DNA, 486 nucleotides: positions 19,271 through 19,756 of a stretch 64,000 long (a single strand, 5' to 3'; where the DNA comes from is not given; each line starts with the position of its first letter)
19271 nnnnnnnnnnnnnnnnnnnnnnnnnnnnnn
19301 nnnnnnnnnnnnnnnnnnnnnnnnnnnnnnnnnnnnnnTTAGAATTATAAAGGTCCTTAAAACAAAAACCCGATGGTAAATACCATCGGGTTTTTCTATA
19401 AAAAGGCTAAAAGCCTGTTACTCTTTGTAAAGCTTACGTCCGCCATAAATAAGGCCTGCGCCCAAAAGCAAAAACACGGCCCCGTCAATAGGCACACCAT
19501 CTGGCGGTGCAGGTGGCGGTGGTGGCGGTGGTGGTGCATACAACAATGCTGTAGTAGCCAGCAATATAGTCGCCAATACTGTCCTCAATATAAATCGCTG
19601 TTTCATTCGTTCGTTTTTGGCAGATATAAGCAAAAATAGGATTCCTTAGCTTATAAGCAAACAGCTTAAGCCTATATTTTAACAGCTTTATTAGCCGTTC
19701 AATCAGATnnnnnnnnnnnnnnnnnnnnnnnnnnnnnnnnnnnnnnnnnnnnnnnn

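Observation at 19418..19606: Mini-protein that is nothing but sorting signals: signal peptide + Pro8 + P-I-D / TM / RK C-terminal signal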

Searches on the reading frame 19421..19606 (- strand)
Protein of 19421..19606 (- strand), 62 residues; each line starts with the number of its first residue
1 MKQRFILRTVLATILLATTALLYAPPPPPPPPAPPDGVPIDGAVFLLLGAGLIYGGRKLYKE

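Call 3: search_protein_families(library=ncbifam, proteins=[window:19421-19606:-], max_evalue=10)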
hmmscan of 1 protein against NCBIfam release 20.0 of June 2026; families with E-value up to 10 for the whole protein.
seq(62 aa): 1 family
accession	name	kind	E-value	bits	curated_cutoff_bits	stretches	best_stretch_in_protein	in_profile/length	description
NF046080.1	PID_CTERM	domain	1.1e-08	34.7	26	1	38-61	1-24/25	PID-CTERM protein-sorting domain-containing protein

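Call 4: search_protein_families(library=pfam, proteins=[window:19421-19606:-], max_evalue=10)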
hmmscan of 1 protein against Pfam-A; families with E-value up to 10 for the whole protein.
seq(62 aa): 1 family
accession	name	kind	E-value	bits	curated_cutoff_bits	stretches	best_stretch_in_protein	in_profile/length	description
PF16101.10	PRIMA1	-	1.1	9.5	38.6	1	25-34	66-75/158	Proline-rich membrane anchor 1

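Call 9: find_homologous_proteins(query=window:19421-19606:-, max_evalue=10)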
Query seq(62 aa) (62 aa): 8 proteins with E <= 10 among 8 candidates.
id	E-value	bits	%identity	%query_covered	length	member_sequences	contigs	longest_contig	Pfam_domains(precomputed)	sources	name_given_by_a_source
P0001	5.7e-32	126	100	100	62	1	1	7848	PF28310.1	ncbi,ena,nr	ncbi:MAG: hypothetical protein KA149_03390 [Chitinophagales bacterium]|nr:hypothetical protein [Chit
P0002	4.9e-21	91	71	100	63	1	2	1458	PF28310.1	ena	-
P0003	1.3e-20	90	93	65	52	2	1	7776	PF28310.1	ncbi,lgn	-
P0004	1.4e-20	90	69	100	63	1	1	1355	PF28310.1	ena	-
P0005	3.0e-20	89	75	100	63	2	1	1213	PF28310.1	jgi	jgi:hypothetical protein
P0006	6.1e-19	84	65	100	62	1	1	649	PF28310.1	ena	-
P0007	3.4e-18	82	67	100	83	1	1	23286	PF28310.1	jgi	jgi:hypothetical protein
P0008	2.9e-14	70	91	52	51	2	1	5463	PF28310.1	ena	-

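Call 13: find_encoding_contigs(protein=P0001, flank=10000)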
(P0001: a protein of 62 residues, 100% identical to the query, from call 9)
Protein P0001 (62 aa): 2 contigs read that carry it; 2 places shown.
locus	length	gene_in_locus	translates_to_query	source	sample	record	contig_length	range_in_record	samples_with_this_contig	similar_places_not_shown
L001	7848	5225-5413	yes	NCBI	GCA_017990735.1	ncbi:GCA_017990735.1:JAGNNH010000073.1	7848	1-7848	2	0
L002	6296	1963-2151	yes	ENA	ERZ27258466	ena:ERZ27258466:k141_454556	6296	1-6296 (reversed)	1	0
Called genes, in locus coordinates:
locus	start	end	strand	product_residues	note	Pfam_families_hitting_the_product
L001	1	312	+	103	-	PF01979:Amidohydro_1, PF07969:Amidohydro_3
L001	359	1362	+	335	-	-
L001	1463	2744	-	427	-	-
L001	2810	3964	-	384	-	PF01757:Acyl_transf_3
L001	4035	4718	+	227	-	PF24675:NpmA (weak), PF13847:Methyltransf_31, PF02390:Methyltransf_4, PF13649:Methyltransf_25 (weak)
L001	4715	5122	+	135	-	PF01035:DNA_binding_1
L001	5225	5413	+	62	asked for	PF28310:PID_CTERM (weak)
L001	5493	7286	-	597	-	PF14938:SNAP (faint), PF00515:TPR_1 (faint), PF07719:TPR_2 (faint), PF13181:TPR_8 (faint), PF13374:TPR_10 (faint), PF13424:TPR_12 (weak), PF00512:HisKA, PF02518:HATPase_c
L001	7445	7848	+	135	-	?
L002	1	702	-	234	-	?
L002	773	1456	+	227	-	PF24675:NpmA (weak), PF13847:Methyltransf_31, PF02390:Methyltransf_4, PF13649:Methyltransf_25 (weak)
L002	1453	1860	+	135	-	PF01035:DNA_binding_1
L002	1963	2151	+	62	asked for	PF28310:PID_CTERM (weak)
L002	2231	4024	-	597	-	PF00515:TPR_1 (faint), PF07719:TPR_2 (faint), PF13181:TPR_8 (faint), PF13374:TPR_10 (faint), PF13424:TPR_12 (weak), PF00512:HisKA, PF02518:HATPase_c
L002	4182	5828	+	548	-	-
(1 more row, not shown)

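Call 17: find_related_loci(query=A1, collection=genome_contigs, flank=10000)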
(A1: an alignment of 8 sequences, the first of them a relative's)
Query A1 (62 aa) in genome_contigs; peptide patterns used: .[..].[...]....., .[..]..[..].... (x = any residue, [..] = any of these).
92 stretches matched a pattern; 8 encode a relative of the query (tblastn E <= 1e-3); 8 distinct loci.
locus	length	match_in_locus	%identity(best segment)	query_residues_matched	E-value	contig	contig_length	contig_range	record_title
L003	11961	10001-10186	61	1-62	5e-17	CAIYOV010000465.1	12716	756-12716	MAG: uncultured Bacteroidetes bacterium isolate LJ_bin-3609 genome assembly, contig: bin-3609:465/556, whole genome shot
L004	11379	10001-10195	65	1-62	1e-16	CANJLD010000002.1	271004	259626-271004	MAG: Bacteroidetes bacterium isolate RH-23may17-677 genome assembly, contig: RH-23may17-C152, whole genome shotgun seque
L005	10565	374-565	59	1-62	7e-14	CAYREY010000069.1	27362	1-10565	MAG TPA_asm: uncultured Chitinophaga sp. isolate SRP285395_co1_464 genome assembly, contig: NODE_2560_length_27362_cov_2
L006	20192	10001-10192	63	1-62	5e-13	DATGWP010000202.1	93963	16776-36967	MAG TPA_asm: Chitinophagales bacterium isolate SMAG_U10585 k141_379527, whole genome shotgun sequence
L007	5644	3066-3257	63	1-62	5e-13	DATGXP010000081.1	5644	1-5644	MAG TPA_asm: Chitinophagales bacterium isolate SMAG_U10612 k141_462162, whole genome shotgun sequence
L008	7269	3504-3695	56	1-62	7e-13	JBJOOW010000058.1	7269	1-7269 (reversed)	MAG: Bacteroidota bacterium isolate watershed3_2019_sw_WHONDRS-S19S_0084_B_bin.16 scaffold_219781, whole genome shotgun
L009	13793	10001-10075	76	38-62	9e-9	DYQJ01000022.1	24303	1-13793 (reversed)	MAG TPA_asm: Draconibacterium orientale isolate SulCav_GS10_10_3_33_19 SulCav_GS10_10_2188_length_24303_cov_18_772311, w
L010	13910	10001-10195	57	1-62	6e-8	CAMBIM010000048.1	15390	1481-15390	MAG: Chitinophaga pinensis isolate MiH-22jul19-236 genome assembly, contig: MiH-22jul19-C7611, whole genome shotgun sequ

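Call 23: search_protein_families(library=pfam, proteins=[L009:3879-4532:+, L009:4507-5064:+, L009:5153-6004:-, L009:6137-6826:+, L009:6836-8023:+, L009:8049-9110:+, L009:9142-9429:+, L009:10109-10615:+, L009:10651-11427:-, L009:11548-12471:-], max_evalue=0.001)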
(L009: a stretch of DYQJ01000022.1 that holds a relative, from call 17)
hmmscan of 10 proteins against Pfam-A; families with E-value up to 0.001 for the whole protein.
L009:3879-4532:+ (217 aa): 1 family
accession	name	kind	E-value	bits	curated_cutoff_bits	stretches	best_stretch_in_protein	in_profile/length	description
PF13568.12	OMP_b-brl_2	-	1.2e-13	51.9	27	1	21-187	2-174/175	Outer membrane protein beta-barrel domain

L009:4507-5064:+ (185 aa): 1 family
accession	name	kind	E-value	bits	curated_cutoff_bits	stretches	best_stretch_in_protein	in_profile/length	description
PF00994.29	MoCF_biosynth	-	3.3e-22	79.2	26.6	1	28-169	2-138/144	Probable molybdopterin binding domain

L009:5153-6004:- (283 aa): 2 families
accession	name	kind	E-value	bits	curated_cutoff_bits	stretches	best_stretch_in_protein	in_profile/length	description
PF13509.12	S1_2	-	4.4e-31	107.2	21.8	2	10-69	1-60/61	S1 domain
PF17783.7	CvfB_WH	-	2.2e-23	82.2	22.9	1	226-282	2-58/58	CvfB-like winged helix domain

L009:6137-6826:+ (229 aa): 0 families

L009:6836-8023:+ (395 aa): 1 family
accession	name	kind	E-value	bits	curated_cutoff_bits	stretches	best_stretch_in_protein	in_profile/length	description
PF14258.12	DUF4350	-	2.1e-08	35.1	30.4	1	39-219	3-179/181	Domain of unknown function (DUF4350)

L009:8049-9110:+ (353 aa): 8 families
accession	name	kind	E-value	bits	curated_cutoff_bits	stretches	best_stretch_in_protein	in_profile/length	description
PF00154.27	RecA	-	4.3e-136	452.9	27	1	22-283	1-262/262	recA bacterial DNA recombination protein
PF21096.2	RecA_C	-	7.1e-25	87.3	27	1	286-341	1-56/57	RecA C-terminal domain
PF08423.17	Rad51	-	7e-08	32.5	22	1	53-241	7-211/244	Rad51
PF13479.12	AAA_24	-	0.00021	21.6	27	1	74-168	3-81/195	AAA domain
PF06745.19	ATPase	-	0.00037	20.4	26.6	1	61-128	8-77/231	KaiC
PF01637.24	ATPase_2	-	0.00042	20.6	33.2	0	74-201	21-110/225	ATPase domain predominantly from Archaea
PF13481.12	AAA_25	-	0.00047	20.3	27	0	70-98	30-58/195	AAA domain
PF00004.35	AAA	-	0.00095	20.1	21.2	0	78-191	3-95/131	ATPase family associated with various cellular activities (AAA)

L009:9142-9429:+ (95 aa): 0 families

L009:10109-10615:+ (168 aa): 4 families
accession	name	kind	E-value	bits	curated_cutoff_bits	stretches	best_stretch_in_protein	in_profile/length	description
PF01202.28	SKI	-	6.3e-38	130.8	22.1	1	9-151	1-140/159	Shikimate kinase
PF13238.12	AAA_18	-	1e-07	32.9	29.4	1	5-127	3-125/128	AAA domain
PF13671.12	AAA_33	-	1.7e-05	25.6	27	1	2-43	1-42/143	AAA domain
PF13401.12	AAA_22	-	0.00052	20.8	27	1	3-56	8-64/130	AAA domain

L009:10651-11427:- (258 aa): 1 family
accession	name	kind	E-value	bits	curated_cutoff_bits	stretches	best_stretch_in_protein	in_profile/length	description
PF03781.23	FGE-sulfatase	-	7.1e-59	200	23.3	1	21-257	2-255/255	Sulfatase-modifying factor enzyme 1-like domain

L009:11548-12471:- (307 aa): 1 family
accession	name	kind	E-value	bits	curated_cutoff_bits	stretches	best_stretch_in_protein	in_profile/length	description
PF03781.23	FGE-sulfatase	-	1e-52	179.7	23.3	1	25-304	3-255/255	Sulfatase-modifying factor enzyme 1-like domain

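Call 28: find_homologous_proteins(query=A3, max_evalue=10)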
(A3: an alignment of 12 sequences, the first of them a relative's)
Query A3 (12 sequences) (62 aa, profile of the alignment): 622 proteins with E <= 10 among 8000 candidates; the best 120 are listed.
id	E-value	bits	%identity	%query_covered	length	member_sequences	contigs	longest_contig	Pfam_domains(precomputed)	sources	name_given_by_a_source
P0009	1.1e-31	126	66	100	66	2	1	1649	PF28310.1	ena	-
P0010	1.1e-30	123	57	100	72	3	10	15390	PF28310.1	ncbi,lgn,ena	-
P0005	1.2e-30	123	75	100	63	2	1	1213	PF28310.1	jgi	jgi:hypothetical protein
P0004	1.7e-30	123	69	100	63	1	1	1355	PF28310.1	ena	-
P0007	8.5e-30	120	67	100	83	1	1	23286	PF28310.1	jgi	jgi:hypothetical protein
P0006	2.1e-29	119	65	100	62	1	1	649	PF28310.1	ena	-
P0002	3.0e-28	115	71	100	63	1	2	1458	PF28310.1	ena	-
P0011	3.7e-28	115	67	100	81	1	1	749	PF28310.1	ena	-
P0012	3.7e-28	115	63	100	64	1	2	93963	PF28310.1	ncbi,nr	ncbi:MAG TPA: hypothetical protein VK174_01795 [Chitinophagales bacterium]|nr:hypothetical protein [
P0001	1.4e-27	113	100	100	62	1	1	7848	PF28310.1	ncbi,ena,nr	ncbi:MAG: hypothetical protein KA149_03390 [Chitinophagales bacterium]|nr:hypothetical protein [Chit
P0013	2.5e-27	112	61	100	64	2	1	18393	PF28310.1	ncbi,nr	ncbi:MAG TPA: hypothetical protein PLW44_00165 [Chitinophagales bacterium]|nr:hypothetical protein [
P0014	8.4e-27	111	58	100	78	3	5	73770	PF28310.1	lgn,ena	-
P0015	1.2e-26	110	65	100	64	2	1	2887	PF28310.1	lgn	-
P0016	1.9e-26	110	59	100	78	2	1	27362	PF28310.1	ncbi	-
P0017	4.5e-26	108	56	100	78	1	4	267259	PF28310.1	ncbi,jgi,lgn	ncbi:MAG: hypothetical protein RLZZ367_262 [Bacteroidota bacterium]|jgi:hypothetical protein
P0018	1.1e-25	107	55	100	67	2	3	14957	PF28310.1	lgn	-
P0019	3.1e-25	106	56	100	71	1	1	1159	PF28310.1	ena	-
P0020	2.7e-22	96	76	40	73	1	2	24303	PF28310.1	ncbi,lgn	-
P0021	1.9e-21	94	65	84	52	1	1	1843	PF28310.1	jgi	jgi:hypothetical protein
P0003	4.3e-21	92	93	65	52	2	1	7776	PF28310.1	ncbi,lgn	-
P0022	1.0e-20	91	47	100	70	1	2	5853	PF28310.1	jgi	-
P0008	2.6e-20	90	91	52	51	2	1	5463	PF28310.1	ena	-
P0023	1.5e-19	87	52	100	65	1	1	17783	PF28310.1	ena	-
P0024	2.1e-19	87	47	100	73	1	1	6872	PF28310.1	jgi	-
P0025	2.6e-19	87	51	100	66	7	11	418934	PF28310.1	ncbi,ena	-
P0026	9.8e-19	85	70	81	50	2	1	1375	PF28310.1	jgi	-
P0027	1.1e-18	85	49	97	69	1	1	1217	PF28310.1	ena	-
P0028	7.5e-18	82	54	98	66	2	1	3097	PF28310.1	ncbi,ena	-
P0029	1.6e-17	81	51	100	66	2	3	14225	PF28310.1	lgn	-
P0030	9.0e-17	79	52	95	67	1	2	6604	PF28310.1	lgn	-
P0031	1.3e-16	78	55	98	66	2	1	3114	PF28310.1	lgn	-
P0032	2.9e-16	77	46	100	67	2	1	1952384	PF28310.1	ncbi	ncbi:MAG: hypothetical protein U0V74_00230 [Chitinophagales bacterium]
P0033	2.2e-15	74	47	89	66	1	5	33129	PF28310.1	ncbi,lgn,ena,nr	ncbi:MAG: hypothetical protein K8R54_13645 [Bacteroidales bacterium]|nr:hypothetical protein [Bacter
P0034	2.2e-15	74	47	89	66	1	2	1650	PF28310.1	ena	-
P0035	2.6e-15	74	45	89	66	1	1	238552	PF28310.1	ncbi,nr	ncbi:MAG: hypothetical protein L3J35_00260 [Bacteroidales bacterium]|nr:hypothetical protein [Bacter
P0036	5.7e-15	73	59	44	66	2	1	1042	PF28310.1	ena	-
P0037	6.0e-15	73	56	52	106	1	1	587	PF28310.1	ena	-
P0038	6.6e-15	73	47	100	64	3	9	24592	PF28310.1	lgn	-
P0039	1.2e-14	72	44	100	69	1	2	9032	PF28310.1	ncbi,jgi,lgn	jgi:hypothetical protein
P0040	1.3e-14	72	67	34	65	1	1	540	PF28310.1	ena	-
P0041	1.4e-14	72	59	44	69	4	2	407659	PF28310.1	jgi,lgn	jgi:peptidoglycan/LPS O-acetylase OafA/YrhL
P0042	1.9e-14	71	59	44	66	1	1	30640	PF28310.1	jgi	-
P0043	2.1e-14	71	52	68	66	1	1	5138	PF28310.1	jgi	-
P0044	2.4e-14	71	59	44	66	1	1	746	PF28310.1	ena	-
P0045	2.6e-14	71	64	45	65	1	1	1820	PF28310.1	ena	-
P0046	2.9e-14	71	59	44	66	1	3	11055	PF28310.1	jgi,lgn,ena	-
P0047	3.9e-14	70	59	44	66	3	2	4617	PF28310.1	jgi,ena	-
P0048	4.3e-14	70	59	44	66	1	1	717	PF28310.1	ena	-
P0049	4.5e-14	70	59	44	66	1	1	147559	PF28310.1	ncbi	-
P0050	4.6e-14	70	45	90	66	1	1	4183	PF28310.1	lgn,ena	-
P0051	4.9e-14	70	68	35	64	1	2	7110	PF28310.1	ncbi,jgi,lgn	-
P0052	4.9e-14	70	59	44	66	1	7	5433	PF28310.1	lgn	-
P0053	5.9e-14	70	59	44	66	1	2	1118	PF28310.1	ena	-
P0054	5.9e-14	70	59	44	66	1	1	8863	PF28310.1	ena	-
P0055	6.0e-14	70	59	44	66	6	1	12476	PF28310.1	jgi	-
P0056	6.0e-14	70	56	44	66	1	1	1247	PF28310.1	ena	-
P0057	6.8e-14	69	59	44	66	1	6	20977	PF28310.1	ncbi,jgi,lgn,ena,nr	ncbi:MAG: hypothetical protein DRI94_03610 [Bacteroidetes bacterium]|nr:MAG: hypothetical protein DR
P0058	6.8e-14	69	59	44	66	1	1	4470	PF28310.1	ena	-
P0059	7.0e-14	69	52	68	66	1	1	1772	PF28310.1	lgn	-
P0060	7.8e-14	69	43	90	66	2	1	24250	PF28310.1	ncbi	-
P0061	8.4e-14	69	59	44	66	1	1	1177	PF28310.1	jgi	-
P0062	8.6e-14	69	62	34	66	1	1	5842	PF28310.1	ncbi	-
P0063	1.1e-13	69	43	90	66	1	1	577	PF28310.1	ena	-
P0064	1.2e-13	69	42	100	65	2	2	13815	PF28310.1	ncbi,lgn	-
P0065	1.2e-13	69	45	94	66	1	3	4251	PF28310.1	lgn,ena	-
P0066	1.5e-13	68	62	34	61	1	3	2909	PF28310.1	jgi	jgi:hypothetical protein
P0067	1.9e-13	68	42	100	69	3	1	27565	PF28310.1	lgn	-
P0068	2.0e-13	68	65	37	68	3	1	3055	PF28310.1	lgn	-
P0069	2.2e-13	68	59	44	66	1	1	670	PF28310.1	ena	-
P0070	2.8e-13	67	42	100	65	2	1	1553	PF28310.1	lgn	-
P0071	2.9e-13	67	59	44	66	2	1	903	PF28310.1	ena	-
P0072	3.6e-13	67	64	40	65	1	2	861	PF28310.1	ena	-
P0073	4.0e-13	67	59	44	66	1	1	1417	PF28310.1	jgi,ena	-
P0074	4.2e-13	67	63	52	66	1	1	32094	PF28310.1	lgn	-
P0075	4.6e-13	67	65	50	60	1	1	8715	PF28310.1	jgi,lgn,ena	-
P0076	6.1e-13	66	43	97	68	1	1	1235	PF28310.1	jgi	jgi:hypothetical protein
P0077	6.2e-13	66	64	35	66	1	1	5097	PF28310.1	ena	-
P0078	6.5e-13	66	56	44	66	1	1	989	PF28310.1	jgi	jgi:hypothetical protein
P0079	7.9e-13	66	64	40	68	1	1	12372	PF28310.1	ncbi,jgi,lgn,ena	jgi:hypothetical protein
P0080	1.1e-12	65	37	87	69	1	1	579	PF28310.1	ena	-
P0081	1.7e-12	65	59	35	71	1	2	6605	PF28310.1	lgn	-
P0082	1.9e-12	65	51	92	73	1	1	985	PF28310.1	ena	-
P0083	2.1e-12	65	-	-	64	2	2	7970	PF28310.1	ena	-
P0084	2.1e-12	65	45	97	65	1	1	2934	PF28310.1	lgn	-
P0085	2.6e-12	64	-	-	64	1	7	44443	PF28310.1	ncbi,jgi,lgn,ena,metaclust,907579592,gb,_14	metaclust:\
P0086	3.4e-12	64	56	44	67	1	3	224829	PF28310.1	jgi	-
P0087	5.1e-12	63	55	35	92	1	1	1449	PF28310.1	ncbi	-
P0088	6.5e-12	63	40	100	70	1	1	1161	PF28310.1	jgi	-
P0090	1.0e-11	62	46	97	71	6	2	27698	PF28310.1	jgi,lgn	jgi:hypothetical protein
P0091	1.4e-11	62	-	-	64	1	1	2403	PF28310.1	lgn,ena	-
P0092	1.5e-11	62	-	-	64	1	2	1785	PF28310.1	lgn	-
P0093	1.6e-11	62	42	89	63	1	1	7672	PF28310.1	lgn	-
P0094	1.7e-11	62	69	47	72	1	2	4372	PF28310.1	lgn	-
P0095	2.1e-11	61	61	29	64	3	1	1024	PF28310.1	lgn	-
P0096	2.4e-11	61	55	65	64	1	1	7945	PF28310.1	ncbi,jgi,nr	ncbi:MAG: hypothetical protein GXO49_05625 [Chlorobi bacterium]|nr:hypothetical protein [Chlorobiota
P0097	2.5e-11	61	71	23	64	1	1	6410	PF28310.1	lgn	-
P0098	3.0e-11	61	57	48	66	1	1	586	PF28310.1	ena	-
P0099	3.3e-11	61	52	37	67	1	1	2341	PF28310.1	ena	-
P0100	3.7e-11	61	40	100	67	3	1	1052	PF28310.1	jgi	-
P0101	4.0e-11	61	64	18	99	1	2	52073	PF28310.1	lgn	-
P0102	4.0e-11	60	42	89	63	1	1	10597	PF28310.1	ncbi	-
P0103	4.5e-11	60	45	94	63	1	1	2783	PF28310.1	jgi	jgi:hypothetical protein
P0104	7.3e-11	60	56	40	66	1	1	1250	PF28310.1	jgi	jgi:hypothetical protein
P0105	7.4e-11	60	57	37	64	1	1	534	PF28310.1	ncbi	-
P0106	8.3e-11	59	65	60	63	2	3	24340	PF28310.1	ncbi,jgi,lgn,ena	jgi:hypothetical protein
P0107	9.1e-11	59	57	34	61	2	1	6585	PF28310.1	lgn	-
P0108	9.2e-11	59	39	87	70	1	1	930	PF28310.1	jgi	jgi:hypothetical protein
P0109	1.0e-10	59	59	35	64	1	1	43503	PF28310.1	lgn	-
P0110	1.1e-10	59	39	85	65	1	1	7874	PF28310.1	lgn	-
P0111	1.2e-10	59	48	97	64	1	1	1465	PF28310.1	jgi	-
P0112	1.3e-10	59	40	89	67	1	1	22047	PF28310.1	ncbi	-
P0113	1.3e-10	59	64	40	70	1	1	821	PF28310.1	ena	-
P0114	1.5e-10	59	-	-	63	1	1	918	PF28310.1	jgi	jgi:hypothetical protein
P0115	1.5e-10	59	64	35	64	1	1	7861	PF28310.1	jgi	-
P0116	1.9e-10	58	42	85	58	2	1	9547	PF28310.1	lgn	-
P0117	1.9e-10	58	45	100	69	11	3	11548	PF28310.1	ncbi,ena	-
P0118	2.4e-10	58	57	56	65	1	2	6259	PF28310.1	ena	-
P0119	2.5e-10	58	52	37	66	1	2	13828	PF28310.1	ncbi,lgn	-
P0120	2.8e-10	58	64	40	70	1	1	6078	PF28310.1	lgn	-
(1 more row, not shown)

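Call 33: find_encoding_contigs(protein=P0032, flank=10000, max_places=3)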
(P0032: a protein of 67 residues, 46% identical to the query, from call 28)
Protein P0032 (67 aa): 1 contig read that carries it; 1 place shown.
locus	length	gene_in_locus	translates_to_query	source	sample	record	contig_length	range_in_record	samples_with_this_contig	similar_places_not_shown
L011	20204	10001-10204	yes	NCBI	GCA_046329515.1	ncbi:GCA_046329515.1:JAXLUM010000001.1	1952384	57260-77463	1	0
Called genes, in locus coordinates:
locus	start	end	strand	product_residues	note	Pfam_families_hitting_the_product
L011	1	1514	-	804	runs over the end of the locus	PF18911:PKD_4, PF00801:PKD, PF18911:PKD_4, PF13585:CHU_C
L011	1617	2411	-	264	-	PF00561:Abhydrolase_1, PF12146:Hydrolase_4, PF12697:Abhydrolase_6, PF12695:Abhydrolase_5 (faint), PF03096:Ndr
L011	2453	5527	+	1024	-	PF01979:Amidohydro_1, PF07969:Amidohydro_3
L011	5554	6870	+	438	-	PF01979:Amidohydro_1, PF07969:Amidohydro_3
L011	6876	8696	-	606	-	PF00050:Kazal_1 (weak), PF07648:Kazal_2 (faint), PF00801:PKD (weak), PF18911:PKD_4, PF00801:PKD (weak), PF18911:PKD_4, PF18962:Por_Secre_tail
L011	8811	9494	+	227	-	PF02390:Methyltransf_4, PF13649:Methyltransf_25 (weak), PF13847:Methyltransf_31 (weak)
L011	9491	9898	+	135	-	PF01035:DNA_binding_1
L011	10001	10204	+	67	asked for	PF28310:PID_CTERM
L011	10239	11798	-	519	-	-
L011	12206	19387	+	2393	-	PF20773:InhA-like_MAM (faint), PF21471:Reelin_subrepeat-B (weak), PF01483:P_proprotein (faint), PF00801:PKD, PF18911:PKD_4, PF18962:Por_Secre_tail (weak)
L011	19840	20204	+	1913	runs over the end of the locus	PF23759:GBD_T9SS_assoc, PF00041:fn3 (weak), PF00801:PKD, PF18911:PKD_4, PF18962:Por_Secre_tail (weak)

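Call 34: find_encoding_contigs(protein=P0041, flank=10000, max_places=3)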
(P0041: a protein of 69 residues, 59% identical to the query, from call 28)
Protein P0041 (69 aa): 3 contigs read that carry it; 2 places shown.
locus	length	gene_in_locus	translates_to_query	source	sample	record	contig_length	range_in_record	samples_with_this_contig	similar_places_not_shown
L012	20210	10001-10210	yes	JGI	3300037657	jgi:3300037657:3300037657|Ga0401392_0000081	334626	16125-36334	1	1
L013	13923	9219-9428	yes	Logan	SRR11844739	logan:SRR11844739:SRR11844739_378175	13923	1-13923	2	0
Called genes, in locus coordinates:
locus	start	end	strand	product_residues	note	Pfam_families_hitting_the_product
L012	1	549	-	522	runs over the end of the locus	PF00732:GMC_oxred_N, PF00890:FAD_binding_2 (weak), PF01266:DAO (faint), PF13450:NAD_binding_8 (weak), PF05199:GMC_oxred_C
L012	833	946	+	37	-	-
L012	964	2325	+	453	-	PF00111:Fer2 (weak), PF01799:Fer2_2, PF00941:FAD_binding_5, PF03450:CO_deh_flav_C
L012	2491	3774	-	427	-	PF03952:Enolase_N, PF00113:Enolase_C, PF13378:MR_MLE_C (faint), PF07476:MAAL_C (weak)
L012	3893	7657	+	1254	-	PF28559:TPR_SusR (weak), PF13424:TPR_12, PF00989:PAS, PF08448:PAS_4, PF13426:PAS_9, PF00512:HisKA, PF02518:HATPase_c, PF00072:Response_reg, +12 more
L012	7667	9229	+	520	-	PF07676:PD40 (weak), PF00691:OmpA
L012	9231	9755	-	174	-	PF01871:AMMECR1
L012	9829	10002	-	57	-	-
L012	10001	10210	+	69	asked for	PF28310:PID_CTERM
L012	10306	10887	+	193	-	-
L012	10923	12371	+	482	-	PF01145:Band_7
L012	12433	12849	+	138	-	PF01894:YjbQ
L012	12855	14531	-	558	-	PF00672:HAMP (faint), PF01590:GAF, PF13185:GAF_2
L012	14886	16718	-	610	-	PF01476:LysM, PF01094:ANF_receptor, PF13458:Peripla_BP_6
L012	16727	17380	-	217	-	-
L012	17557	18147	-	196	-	PF04542:Sigma70_r2, PF08281:Sigma70_r4_2, PF04545:Sigma70_r4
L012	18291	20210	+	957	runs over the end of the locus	PF02463:SMC_N (faint), PF03193:RsgA_GTPase (faint), PF00005:ABC_tran (faint), PF13304:AAA_21 (faint), PF13401:AAA_22 (faint), PF13555:AAA_29 (faint), PF17760:UvrA_inter, PF17755:UvrA_DNA-bind, +1 more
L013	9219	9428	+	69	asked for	PF28310:PID_CTERM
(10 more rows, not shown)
